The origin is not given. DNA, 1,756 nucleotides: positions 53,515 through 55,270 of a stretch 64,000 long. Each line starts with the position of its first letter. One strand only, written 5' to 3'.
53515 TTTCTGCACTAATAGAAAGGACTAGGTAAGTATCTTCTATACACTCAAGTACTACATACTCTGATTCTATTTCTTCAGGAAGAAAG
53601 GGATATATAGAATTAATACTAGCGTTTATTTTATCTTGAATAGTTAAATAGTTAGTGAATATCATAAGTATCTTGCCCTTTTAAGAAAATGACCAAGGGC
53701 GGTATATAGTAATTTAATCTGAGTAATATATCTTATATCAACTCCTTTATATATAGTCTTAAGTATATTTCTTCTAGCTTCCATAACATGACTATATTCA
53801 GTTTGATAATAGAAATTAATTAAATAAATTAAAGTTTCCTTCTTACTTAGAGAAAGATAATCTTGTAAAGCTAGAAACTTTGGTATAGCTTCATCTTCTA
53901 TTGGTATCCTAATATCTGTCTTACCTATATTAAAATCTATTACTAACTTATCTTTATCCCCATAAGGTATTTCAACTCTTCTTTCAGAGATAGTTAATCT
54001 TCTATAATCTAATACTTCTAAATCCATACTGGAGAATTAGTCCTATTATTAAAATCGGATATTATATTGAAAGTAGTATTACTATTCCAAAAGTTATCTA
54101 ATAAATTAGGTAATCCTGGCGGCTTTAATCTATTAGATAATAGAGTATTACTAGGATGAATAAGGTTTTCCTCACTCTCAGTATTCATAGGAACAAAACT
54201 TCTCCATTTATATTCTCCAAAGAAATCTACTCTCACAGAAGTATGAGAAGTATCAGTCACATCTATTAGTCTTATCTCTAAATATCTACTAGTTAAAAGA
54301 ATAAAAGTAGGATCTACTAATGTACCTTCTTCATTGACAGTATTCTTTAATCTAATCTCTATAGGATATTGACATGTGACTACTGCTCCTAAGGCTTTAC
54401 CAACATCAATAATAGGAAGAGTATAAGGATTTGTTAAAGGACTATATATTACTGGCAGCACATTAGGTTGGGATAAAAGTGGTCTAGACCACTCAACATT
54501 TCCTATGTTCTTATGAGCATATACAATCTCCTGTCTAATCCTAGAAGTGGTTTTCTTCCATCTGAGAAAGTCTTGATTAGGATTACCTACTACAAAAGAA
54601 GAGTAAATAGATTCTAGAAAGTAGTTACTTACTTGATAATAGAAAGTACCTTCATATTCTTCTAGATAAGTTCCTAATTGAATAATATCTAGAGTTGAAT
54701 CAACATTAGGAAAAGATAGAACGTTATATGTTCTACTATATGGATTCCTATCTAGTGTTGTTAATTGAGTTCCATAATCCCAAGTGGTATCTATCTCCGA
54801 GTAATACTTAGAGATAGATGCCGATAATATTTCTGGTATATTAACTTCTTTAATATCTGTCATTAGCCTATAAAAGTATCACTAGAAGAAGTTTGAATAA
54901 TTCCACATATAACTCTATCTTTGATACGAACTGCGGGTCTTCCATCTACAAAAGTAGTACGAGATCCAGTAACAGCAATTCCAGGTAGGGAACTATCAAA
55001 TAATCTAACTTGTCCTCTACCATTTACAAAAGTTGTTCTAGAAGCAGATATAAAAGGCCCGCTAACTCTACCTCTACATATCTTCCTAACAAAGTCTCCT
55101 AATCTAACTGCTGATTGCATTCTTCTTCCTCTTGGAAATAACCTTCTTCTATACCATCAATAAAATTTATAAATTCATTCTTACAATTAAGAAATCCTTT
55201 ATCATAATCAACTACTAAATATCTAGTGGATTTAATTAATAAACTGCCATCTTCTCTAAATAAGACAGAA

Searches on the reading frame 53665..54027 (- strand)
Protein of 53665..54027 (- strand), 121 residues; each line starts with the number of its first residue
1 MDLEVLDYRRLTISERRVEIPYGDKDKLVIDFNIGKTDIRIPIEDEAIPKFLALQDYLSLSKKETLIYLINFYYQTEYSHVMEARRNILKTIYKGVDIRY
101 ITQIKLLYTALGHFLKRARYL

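Call 29: search_protein_families(library=phrogs, proteins=[window:53665-54027:-], max_evalue=0.001)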
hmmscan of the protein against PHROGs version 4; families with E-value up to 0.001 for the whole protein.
window:53665-54027:- (121 aa): 1 family
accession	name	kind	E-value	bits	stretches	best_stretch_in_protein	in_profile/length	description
phrog_36319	-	unknown function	8.3e-06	27.3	1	63-118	23-78/82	-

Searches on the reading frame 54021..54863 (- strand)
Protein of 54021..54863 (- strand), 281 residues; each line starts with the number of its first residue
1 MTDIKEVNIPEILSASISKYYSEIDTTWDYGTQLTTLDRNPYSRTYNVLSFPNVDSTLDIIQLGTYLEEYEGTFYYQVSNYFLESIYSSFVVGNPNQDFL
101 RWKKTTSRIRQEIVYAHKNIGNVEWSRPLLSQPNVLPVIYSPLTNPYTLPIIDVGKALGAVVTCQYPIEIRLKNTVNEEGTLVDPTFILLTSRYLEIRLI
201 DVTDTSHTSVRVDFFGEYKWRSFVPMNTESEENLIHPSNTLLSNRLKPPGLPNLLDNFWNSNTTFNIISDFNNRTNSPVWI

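Call 29: search_protein_families(library=phrogs, proteins=[window:54021-54863:-], max_evalue=0.001)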
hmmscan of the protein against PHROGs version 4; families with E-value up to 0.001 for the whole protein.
window:54021-54863:- (281 aa): 1 family
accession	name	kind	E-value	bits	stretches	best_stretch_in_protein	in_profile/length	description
phrog_35244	-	unknown function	2.2e-30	107.1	1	10-278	17-305/309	-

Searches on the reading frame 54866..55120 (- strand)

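Call 29: search_protein_families(library=phrogs, proteins=[window:54866-55120:-], max_evalue=0.001)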
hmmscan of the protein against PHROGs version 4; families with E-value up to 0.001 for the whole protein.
window:54866-55120:- (85 aa): 1 family
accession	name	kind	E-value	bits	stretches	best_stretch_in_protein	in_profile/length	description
phrog_281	-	moron, auxiliary metabolic gene and host takeover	2.6e-09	38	1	20-85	42-120/169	PAAR motif of membran proteins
